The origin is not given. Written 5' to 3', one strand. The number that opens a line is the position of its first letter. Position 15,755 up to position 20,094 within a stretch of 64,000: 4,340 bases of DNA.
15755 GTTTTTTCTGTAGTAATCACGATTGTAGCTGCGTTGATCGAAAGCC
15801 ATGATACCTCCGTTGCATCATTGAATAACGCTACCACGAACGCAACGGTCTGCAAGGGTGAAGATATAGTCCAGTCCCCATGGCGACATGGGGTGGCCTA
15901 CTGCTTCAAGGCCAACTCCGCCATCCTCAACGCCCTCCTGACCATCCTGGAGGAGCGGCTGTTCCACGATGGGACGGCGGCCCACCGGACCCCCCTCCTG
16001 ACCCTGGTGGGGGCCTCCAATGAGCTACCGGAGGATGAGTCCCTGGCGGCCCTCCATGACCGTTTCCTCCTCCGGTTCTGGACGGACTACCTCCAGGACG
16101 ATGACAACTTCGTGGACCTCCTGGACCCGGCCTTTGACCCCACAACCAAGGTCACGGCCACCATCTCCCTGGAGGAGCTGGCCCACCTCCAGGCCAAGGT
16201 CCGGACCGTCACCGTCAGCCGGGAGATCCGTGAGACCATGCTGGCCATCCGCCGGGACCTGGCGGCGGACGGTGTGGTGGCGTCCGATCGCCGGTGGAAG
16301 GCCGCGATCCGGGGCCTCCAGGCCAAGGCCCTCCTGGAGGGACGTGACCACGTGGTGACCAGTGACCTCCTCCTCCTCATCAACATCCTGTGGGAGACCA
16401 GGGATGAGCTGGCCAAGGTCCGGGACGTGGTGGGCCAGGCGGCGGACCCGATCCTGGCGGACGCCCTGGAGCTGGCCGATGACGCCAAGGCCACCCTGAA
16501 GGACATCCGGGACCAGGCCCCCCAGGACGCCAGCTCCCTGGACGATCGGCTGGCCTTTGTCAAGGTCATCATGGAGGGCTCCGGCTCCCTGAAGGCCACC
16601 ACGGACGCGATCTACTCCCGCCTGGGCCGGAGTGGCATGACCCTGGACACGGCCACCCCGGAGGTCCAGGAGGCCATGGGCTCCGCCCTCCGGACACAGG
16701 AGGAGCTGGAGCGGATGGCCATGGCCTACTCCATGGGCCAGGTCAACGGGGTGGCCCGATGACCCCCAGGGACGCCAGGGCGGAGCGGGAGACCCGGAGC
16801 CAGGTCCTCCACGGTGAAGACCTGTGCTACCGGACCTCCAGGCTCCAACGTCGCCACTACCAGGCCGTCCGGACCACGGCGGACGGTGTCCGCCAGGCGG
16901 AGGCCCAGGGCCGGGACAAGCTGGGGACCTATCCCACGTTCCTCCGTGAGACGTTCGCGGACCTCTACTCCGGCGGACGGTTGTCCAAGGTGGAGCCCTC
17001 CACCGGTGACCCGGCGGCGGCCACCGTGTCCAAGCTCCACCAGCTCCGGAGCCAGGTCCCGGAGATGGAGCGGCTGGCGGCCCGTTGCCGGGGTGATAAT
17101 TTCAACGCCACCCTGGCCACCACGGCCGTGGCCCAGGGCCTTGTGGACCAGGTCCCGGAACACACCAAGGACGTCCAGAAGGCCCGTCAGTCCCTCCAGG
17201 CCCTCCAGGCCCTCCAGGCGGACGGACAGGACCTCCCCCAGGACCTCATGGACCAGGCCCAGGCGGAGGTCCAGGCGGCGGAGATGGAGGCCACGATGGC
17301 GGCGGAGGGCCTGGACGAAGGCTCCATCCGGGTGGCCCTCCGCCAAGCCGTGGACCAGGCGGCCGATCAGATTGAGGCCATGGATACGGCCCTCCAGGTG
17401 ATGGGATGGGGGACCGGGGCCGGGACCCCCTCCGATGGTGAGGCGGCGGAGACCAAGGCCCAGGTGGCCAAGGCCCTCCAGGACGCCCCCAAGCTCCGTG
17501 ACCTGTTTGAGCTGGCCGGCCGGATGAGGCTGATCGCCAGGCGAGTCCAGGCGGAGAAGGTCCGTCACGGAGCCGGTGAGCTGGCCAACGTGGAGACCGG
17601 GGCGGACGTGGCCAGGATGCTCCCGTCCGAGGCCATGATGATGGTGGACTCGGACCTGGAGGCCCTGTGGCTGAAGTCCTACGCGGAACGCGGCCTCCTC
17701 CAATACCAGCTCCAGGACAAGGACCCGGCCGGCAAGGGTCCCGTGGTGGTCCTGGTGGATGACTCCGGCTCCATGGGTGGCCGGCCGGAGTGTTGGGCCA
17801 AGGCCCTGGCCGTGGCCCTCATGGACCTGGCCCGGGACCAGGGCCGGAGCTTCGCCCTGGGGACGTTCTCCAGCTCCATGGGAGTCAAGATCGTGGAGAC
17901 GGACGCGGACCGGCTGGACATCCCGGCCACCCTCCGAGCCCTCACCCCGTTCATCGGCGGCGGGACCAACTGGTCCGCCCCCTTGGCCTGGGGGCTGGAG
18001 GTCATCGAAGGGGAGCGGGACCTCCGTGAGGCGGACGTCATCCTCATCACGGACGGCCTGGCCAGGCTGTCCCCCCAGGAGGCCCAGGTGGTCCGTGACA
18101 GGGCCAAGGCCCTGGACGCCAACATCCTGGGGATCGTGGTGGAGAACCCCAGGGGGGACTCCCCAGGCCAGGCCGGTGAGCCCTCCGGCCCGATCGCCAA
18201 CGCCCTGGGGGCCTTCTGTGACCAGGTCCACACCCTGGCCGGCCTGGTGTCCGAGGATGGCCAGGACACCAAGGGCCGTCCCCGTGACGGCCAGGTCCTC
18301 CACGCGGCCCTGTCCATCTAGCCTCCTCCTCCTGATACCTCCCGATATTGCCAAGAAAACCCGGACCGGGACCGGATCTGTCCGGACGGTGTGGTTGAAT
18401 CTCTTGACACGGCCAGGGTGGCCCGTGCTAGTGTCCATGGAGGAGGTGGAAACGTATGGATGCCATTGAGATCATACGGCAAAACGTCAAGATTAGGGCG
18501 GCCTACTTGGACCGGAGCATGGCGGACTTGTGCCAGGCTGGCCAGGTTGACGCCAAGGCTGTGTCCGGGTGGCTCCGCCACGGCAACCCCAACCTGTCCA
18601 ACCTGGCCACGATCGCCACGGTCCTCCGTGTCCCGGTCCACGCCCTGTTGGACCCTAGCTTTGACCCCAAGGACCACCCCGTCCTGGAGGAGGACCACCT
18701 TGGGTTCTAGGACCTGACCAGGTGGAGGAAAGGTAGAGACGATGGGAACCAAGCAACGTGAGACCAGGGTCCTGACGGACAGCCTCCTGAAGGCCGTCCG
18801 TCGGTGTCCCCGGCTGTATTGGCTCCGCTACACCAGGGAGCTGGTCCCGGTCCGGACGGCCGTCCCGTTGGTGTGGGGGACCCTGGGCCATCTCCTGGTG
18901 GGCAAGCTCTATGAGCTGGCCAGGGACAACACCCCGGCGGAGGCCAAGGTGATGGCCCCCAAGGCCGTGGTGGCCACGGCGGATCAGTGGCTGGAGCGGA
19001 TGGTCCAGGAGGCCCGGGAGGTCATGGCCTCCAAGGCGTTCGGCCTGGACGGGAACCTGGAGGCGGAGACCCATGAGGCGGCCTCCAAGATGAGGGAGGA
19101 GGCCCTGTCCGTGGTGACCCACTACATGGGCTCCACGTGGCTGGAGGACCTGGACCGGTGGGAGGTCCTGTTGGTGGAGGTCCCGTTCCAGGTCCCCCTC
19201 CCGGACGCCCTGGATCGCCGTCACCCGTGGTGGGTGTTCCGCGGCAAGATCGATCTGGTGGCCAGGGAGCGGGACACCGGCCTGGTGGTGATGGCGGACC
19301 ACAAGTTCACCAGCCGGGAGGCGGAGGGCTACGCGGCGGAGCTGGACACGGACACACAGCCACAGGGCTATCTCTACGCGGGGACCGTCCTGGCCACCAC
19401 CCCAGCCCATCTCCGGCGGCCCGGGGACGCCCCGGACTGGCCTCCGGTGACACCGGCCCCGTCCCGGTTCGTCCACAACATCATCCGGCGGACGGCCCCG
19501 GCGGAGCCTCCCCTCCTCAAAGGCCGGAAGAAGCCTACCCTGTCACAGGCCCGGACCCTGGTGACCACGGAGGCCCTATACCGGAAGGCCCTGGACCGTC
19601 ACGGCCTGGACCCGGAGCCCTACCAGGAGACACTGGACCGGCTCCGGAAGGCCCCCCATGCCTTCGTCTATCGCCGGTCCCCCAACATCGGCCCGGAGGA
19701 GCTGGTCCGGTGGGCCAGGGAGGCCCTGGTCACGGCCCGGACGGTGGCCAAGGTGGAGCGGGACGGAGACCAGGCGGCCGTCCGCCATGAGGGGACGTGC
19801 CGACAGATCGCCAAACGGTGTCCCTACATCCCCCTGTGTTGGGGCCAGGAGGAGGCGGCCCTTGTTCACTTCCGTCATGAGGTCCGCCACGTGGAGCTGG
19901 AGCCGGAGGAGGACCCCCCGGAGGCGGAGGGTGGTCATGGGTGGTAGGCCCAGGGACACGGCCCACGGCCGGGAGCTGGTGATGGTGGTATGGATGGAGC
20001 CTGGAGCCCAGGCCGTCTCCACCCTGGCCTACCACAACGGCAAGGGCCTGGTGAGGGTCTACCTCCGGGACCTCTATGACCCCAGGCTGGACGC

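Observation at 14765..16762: Group I intron splitting a phage MoxR/RavA AAA+ ATPase directly after Walker B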

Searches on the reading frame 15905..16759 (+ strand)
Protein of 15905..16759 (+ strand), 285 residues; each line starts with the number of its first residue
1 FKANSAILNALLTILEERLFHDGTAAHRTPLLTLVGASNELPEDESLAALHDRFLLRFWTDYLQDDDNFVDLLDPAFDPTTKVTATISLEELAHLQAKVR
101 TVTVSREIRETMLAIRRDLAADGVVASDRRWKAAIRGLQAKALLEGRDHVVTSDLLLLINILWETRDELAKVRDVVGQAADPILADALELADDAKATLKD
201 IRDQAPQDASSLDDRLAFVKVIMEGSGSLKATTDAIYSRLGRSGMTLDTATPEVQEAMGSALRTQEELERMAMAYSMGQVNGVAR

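Call 6: search_protein_families(library=pfam, proteins=[window:15905-16759:+], max_evalue=0.1)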
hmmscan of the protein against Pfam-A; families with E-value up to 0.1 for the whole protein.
window:15905-16759:+ (285 aa): 4 families
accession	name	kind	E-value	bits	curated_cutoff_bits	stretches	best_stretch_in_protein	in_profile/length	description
PF20030.5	bpMoxR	-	2.1e-23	83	27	1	1-96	107-204/205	MoxR domain in the MoxR-vWA-beta-propeller ternary systems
PF17868.7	AAA_lid_8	-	1.1e-16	60.8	22.8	1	108-176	2-72/72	AAA lid domain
PF07728.20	AAA_5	-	2e-06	28.3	22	1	1-54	76-139/139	AAA domain (dynein-related subfamily)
PF17863.7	AAA_lid_2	-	0.015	15.5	22.7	1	133-158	20-45/74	AAA lid domain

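Call 10: search_protein_families(library=phrogs, proteins=[window:15905-16759:+], max_evalue=0.01)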
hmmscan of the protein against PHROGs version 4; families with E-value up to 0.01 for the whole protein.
window:15905-16759:+ (285 aa): 1 family
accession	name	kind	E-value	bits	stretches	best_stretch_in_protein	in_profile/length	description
phrog_19600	-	other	4.1e-48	165.3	1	1-224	158-387/447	ATPase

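Call 24: find_homologous_proteins(query=window:15905-16759:+, max_evalue=1e-10)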
Query window:15905-16759:+ (285 aa): 3463 proteins with E <= 1e-10 among 8000 candidates; the best 120 are listed.
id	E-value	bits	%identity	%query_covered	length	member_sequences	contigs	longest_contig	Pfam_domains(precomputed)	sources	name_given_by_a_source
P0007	9.5e-175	597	100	100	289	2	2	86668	PF20030.6,PF17868.8,PF07728.21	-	-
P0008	7.8e-108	378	64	99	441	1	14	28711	PF20030.6,PF17868.8,PF07728.21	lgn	-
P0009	1.6e-47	180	47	81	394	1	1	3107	PF20030.6,PF17868.8,PF07728.21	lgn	-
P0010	2.7e-47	180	44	95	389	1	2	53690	PF20030.6,PF17868.8,PF07728.21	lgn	-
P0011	2.9e-46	176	45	70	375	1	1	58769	PF20030.6,PF17868.8,PF00004.36,PF07728.21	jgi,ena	-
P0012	2.4e-45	173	38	96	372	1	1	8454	PF20030.6,PF17868.8,PF07728.21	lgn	-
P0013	2.8e-45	173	40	94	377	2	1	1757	PF20030.6,PF17868.8,PF00158.33,PF00004.36,PF07728.21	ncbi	-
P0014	3.4e-45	173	48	68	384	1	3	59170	PF20030.6,PF17868.8,PF07728.21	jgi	jgi:MoxR-like ATPase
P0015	5.0e-45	172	49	70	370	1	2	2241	PF20030.6,PF17868.8,PF07728.21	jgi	-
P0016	1.1e-44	171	42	85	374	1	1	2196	PF20030.6,PF17868.8,PF07726.18,PF07728.21,PF13191.13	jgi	jgi:MoxR-like ATPase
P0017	2.9e-44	170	45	74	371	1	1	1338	PF20030.6,PF17868.8,PF00004.36,PF07728.21,PF13191.13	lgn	-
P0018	4.2e-44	169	49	72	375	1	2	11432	PF20030.6,PF17868.8,PF00004.36,PF07728.21,PF01078.28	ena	-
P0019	6.8e-44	169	38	94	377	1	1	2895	PF20030.6,PF17868.8,PF07728.21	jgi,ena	-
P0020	7.5e-44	168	46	74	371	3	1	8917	PF20030.6,PF17868.8,PF07728.21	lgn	-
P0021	1.6e-43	167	38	94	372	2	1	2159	PF20030.6,PF17868.8,PF00004.36,PF07728.21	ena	-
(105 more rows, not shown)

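Call 27: find_encoding_contigs(protein=P0008, flank=6000, max_places=3)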
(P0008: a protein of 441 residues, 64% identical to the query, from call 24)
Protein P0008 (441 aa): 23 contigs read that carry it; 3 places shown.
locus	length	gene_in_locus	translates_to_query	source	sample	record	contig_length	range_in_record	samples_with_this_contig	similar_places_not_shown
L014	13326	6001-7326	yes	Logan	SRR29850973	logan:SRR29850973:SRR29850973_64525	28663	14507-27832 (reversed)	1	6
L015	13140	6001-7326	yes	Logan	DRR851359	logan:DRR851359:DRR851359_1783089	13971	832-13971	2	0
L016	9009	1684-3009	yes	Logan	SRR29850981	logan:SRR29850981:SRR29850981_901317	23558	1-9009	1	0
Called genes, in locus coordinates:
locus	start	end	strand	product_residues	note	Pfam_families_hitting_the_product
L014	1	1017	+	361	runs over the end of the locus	-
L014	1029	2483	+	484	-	-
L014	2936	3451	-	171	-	-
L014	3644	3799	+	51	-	-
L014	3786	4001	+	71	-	-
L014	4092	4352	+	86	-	-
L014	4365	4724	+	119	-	-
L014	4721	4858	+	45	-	-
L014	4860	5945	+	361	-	-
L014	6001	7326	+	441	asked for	PF20030:bpMoxR, PF07728:AAA_5, PF17868:AAA_lid_8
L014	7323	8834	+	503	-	PF05762:VWA_CoxE, PF13519:VWA_2 (weak)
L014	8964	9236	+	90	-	-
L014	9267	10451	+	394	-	PF12705:PDDEXK_1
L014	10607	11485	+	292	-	PF13479:AAA_24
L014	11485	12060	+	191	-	-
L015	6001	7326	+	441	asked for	PF20030:bpMoxR, PF07728:AAA_5, PF17868:AAA_lid_8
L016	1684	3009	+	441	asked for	PF20030:bpMoxR, PF07728:AAA_5, PF17868:AAA_lid_8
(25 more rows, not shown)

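Call 82: search_dna_similar(query=window:15905-16759:+, collection=phages, mode=protein, max_evalue=1e-10, max_rows=15)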
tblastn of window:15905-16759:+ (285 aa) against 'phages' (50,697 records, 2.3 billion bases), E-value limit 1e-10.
Records with a match: 15; places in all: 15; records where one place covers at least 80% of the query: 0.
Best place of each record, by identity: <60% 15.
By first word of the organism name: Bacteriophage 5; Salmonella 3; Campylobacter 2; Bacillus 2; Escherichia 1; Moorella 1; Aphanizomenon 1.
By host as written in the record: - 5; Homo sapiens 2; Campylobacter jejuni 2; Bacillus thuringiensis 2; Escherichia coli O157:H7 ATCC 43895 1; Salmonella enterica subsp. enterica serovar Kentucky 1; Moorella thermoacetica DSM 103132 1; Aphanizomenon flos-aquae 1.
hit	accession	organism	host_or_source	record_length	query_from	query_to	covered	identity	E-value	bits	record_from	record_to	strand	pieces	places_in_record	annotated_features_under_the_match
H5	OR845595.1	Escherichia phage ECO95 1-6-1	Escherichia coli O157:H7 ATCC 43895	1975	1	163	57%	41.8%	3e-28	119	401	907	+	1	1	record has no annotation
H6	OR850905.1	Salmonella phage S.Kent 1-2-1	Salmonella enterica subsp. enterica ...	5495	1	163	57%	41.8%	3e-28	119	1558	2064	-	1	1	record has no annotation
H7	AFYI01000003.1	Salmonella enterica subsp. enterica serovar Infantis str. ...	Homo sapiens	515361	1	163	57%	41.8%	4e-28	119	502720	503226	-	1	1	ATPase family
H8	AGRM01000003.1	Salmonella enterica subsp. houtenae str. ATCC BAA-1581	Homo sapiens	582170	1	163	57%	41.8%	7e-28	118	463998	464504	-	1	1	ATPase family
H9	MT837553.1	Bacteriophage sp.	human fecal samples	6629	1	176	62%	38.6%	1e-26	114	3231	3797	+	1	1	record has no annotation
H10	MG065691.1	Campylobacter phage A11a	Campylobacter jejuni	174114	1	163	57%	41.4%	4e-28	119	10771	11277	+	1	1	record has no annotation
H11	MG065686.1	Campylobacter phage A18a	Campylobacter jejuni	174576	1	163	57%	41.4%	4e-28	119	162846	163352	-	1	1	record has no annotation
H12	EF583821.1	Bacillus phage 0305phi8-36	Bacillus thuringiensis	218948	1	169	59%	39.3%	2e-26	114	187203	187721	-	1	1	ORF066: MoxR-like ATPase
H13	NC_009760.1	Bacillus phage 0305phi8-36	Bacillus thuringiensis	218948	1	169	59%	39.3%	2e-26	114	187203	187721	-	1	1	ORF066: ATPase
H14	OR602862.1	Moorella phage MTATph1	Moorella thermoacetica DSM 103132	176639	1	176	62%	36.7%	6e-24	107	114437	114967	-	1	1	ATPase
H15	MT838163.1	Bacteriophage sp.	human fecal samples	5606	1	178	62%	33.7%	1e-24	108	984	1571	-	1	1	record has no annotation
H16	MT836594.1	Bacteriophage sp.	human fecal samples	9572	1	164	58%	34.7%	7e-19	92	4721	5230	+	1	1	record has no annotation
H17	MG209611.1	Aphanizomenon phage vB_AphaS-CL131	Aphanizomenon flos-aquae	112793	1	174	61%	32.0%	2e-16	85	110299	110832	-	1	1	MoxR-like ATPase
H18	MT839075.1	Bacteriophage sp.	human fecal samples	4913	1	176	62%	30.9%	3e-19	93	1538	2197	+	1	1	record has no annotation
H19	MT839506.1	Bacteriophage sp.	human fecal samples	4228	1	178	62%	30.0%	3e-18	90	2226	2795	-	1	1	record has no annotation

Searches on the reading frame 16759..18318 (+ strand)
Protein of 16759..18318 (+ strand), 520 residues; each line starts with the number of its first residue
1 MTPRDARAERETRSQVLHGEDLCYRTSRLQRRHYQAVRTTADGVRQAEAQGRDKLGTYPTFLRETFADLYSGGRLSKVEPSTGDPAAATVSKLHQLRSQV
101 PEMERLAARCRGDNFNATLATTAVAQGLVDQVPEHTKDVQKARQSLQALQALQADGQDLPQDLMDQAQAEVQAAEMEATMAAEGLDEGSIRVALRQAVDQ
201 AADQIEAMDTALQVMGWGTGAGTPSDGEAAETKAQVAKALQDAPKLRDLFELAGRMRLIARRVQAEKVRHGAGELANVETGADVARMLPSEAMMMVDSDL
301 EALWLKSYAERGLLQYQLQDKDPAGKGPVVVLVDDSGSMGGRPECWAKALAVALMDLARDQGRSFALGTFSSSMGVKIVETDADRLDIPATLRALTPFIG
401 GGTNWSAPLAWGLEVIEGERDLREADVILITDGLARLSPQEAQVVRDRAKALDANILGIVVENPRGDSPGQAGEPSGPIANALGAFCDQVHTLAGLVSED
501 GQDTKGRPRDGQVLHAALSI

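Call 10: search_protein_families(library=phrogs, proteins=[window:16759-18318:+], max_evalue=0.01)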
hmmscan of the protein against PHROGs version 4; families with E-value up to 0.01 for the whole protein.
window:16759-18318:+ (520 aa): 2 families
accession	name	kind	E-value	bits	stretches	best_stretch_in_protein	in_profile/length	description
phrog_24053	-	unknown function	2e-35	123.6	1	126-437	139-452/515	-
phrog_850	-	DNA, RNA and nucleotide metabolism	0.002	18.1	1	319-415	275-375/476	RNA-binding protein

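Call 67: search_protein_families(library=pfam, proteins=[window:16759-18318:+], max_evalue=0.001)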
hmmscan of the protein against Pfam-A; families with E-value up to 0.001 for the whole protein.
window:16759-18318:+ (520 aa): 2 families
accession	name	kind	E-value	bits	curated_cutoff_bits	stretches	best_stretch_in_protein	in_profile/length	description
PF13519.12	VWA_2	-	1.9e-09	38.6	27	1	329-433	1-106/107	von Willebrand factor type A domain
PF05762.20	VWA_CoxE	-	9.5e-06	25.6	26.4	1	326-443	56-169/222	VWA domain containing CoxE-like protein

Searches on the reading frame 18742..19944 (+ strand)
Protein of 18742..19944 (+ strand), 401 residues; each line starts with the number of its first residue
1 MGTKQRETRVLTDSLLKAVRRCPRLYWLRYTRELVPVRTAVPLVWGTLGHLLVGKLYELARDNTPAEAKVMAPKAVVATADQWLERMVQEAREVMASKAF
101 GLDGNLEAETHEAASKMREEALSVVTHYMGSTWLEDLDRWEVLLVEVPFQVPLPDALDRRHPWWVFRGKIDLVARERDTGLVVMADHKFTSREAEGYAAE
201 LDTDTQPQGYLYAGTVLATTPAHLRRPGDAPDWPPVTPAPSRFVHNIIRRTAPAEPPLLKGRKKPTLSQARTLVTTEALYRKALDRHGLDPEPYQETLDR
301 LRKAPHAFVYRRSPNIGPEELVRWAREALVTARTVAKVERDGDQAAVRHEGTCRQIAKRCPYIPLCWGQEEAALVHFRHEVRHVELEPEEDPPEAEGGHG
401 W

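Call 46: search_protein_families(library=phrogs, proteins=[window:18742-19944:+], max_evalue=0.00001)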
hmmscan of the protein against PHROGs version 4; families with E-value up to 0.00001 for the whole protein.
window:18742-19944:+ (401 aa): 1 family
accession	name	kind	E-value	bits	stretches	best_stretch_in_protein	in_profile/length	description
phrog_1218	-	DNA, RNA and nucleotide metabolism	5.7e-31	109.1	1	4-373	3-336/364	exonuclease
